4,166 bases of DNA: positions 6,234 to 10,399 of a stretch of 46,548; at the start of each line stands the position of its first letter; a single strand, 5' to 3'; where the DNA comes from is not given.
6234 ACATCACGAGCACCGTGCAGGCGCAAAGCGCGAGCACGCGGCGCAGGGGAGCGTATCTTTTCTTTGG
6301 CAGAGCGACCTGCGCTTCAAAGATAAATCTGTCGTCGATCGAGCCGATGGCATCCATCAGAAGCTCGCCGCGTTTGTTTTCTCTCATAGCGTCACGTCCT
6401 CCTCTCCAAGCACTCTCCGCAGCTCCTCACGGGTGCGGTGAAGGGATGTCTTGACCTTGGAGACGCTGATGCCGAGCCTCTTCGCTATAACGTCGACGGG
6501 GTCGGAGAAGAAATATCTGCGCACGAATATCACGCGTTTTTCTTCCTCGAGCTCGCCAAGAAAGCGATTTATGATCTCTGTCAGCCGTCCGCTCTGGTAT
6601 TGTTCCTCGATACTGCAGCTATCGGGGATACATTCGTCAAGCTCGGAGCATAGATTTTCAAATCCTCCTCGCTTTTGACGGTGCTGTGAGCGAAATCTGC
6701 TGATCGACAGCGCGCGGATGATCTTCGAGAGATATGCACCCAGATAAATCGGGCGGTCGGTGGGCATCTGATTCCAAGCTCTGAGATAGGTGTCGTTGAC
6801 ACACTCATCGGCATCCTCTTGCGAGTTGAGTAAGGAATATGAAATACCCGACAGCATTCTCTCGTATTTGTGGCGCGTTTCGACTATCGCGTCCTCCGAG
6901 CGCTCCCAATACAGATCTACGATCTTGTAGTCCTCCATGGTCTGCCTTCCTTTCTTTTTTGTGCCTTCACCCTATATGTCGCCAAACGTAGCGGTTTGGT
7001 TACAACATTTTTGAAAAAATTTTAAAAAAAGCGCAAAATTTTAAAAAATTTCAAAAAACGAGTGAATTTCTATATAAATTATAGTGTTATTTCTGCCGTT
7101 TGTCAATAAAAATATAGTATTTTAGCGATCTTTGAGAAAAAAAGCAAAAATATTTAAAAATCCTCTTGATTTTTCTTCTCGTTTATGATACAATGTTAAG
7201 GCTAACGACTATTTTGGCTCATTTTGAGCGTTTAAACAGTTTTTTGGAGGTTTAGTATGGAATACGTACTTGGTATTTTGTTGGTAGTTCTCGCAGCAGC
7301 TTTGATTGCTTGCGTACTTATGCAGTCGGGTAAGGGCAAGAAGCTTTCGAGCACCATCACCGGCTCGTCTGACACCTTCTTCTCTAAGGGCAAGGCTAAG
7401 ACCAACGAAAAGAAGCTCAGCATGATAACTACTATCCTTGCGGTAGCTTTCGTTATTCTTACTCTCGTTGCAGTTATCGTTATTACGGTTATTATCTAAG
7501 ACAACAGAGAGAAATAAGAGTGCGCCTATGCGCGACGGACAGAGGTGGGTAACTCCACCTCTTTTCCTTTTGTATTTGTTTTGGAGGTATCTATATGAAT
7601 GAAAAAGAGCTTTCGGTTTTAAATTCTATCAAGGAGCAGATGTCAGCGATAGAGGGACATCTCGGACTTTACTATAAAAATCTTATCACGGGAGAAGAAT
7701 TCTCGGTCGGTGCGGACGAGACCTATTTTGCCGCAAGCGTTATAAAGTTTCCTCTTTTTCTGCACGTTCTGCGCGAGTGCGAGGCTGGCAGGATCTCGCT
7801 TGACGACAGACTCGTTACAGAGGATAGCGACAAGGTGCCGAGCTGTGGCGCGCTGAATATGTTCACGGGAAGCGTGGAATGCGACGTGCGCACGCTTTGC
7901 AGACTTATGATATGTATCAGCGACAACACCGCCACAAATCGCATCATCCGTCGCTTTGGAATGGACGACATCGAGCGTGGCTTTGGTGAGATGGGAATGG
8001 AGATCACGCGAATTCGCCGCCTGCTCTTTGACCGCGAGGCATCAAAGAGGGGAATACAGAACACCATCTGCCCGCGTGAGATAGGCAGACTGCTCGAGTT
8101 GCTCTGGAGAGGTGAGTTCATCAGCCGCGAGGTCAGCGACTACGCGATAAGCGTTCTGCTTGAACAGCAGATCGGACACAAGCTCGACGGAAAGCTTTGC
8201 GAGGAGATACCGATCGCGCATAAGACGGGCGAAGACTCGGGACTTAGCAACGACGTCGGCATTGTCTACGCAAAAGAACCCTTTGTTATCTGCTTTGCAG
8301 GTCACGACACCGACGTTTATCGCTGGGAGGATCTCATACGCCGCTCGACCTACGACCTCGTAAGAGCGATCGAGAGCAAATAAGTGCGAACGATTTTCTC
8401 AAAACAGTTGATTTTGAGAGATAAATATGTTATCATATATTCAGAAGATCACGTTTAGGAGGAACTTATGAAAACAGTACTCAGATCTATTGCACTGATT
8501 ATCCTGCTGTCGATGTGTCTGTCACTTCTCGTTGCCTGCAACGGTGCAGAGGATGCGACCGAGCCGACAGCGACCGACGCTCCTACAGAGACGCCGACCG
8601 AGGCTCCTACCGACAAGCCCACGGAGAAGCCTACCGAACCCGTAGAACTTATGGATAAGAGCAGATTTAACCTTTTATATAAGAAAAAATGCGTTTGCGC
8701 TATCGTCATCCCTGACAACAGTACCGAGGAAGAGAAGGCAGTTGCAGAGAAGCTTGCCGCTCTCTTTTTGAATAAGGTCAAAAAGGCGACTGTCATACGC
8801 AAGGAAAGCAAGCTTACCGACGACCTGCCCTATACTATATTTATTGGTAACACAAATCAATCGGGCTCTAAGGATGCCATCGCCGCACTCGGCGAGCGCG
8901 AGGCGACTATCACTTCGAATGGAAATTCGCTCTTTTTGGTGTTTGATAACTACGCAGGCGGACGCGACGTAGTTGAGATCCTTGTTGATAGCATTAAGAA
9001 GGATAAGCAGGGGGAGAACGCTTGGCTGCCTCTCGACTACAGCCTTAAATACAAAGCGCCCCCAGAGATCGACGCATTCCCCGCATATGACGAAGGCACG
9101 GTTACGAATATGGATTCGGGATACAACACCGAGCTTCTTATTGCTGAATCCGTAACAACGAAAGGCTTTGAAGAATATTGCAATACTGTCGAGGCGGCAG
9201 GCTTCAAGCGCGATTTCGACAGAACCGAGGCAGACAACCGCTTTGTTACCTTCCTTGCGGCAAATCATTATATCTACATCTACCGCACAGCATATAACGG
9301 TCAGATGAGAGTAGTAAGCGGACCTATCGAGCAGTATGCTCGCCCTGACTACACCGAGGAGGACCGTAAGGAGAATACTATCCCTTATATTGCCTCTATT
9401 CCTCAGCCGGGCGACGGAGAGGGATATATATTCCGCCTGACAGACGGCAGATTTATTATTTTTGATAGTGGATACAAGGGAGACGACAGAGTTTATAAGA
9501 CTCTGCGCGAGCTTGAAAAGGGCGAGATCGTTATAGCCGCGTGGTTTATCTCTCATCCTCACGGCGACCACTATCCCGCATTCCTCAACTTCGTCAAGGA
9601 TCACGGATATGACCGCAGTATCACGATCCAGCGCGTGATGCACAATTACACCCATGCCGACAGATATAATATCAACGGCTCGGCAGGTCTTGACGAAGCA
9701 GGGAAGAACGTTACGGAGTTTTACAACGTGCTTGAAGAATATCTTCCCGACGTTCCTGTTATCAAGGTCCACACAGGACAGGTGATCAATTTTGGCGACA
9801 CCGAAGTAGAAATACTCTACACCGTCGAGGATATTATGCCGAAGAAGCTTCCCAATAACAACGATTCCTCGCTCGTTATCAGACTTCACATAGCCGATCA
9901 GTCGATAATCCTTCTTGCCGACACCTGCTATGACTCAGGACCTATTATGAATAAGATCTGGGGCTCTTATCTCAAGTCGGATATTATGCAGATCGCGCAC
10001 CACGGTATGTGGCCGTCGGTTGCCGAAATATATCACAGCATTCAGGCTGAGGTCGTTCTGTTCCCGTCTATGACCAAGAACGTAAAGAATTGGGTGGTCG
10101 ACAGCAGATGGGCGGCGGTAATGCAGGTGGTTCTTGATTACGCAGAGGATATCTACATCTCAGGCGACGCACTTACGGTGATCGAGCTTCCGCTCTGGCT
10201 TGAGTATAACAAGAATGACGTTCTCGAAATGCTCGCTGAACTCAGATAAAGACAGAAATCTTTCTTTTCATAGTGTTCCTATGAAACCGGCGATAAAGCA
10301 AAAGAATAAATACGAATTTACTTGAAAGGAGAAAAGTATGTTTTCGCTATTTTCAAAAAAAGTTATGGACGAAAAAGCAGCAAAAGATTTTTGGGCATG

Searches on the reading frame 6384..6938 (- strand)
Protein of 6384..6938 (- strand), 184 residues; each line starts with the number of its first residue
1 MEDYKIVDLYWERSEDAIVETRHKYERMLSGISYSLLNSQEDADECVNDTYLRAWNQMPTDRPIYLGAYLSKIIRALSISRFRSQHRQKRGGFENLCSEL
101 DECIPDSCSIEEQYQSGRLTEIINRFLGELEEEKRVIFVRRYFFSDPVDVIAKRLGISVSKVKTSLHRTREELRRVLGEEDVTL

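Call 62: search_protein_families(library=pfam, proteins=[window:6384-6938:-], max_evalue=0.001)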
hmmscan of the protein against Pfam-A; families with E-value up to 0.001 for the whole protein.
window:6384-6938:- (184 aa): 4 families
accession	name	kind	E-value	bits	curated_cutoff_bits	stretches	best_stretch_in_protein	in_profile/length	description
PF04542.20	Sigma70_r2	-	3.8e-10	39.9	24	1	24-87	4-70/71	Sigma-70 region 2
PF08281.18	Sigma70_r4_2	-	6.3e-10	39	25.7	1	122-173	3-54/54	Sigma-70, region 4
PF07638.17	Sigma70_ECF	-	5.6e-08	33.3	21.1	1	46-175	52-181/185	ECF sigma factor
PF04545.22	Sigma70_r4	-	1.1e-05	25.3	24.1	1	127-174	2-49/50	Sigma-70, region 4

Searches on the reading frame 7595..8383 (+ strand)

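Call 62: search_protein_families(library=pfam, proteins=[window:7595-8383:+], max_evalue=0.001)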
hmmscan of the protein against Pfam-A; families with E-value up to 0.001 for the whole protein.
window:7595-8383:+ (262 aa): 1 family
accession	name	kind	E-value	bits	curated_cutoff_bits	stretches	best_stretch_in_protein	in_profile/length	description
PF13354.11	Beta-lactamase2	-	1.9e-57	194.5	22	1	24-233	1-211/214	Beta-lactamase enzyme family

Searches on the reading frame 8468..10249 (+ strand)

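Call 62: search_protein_families(library=pfam, proteins=[window:8468-10249:+], max_evalue=0.001)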
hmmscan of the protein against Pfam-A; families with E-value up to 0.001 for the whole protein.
window:8468-10249:+ (593 aa): 1 family
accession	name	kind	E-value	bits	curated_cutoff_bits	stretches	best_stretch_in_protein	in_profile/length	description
PF00753.33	Lactamase_B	-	0.00035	21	22.7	0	320-448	9-123/196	Metallo-beta-lactamase superfamily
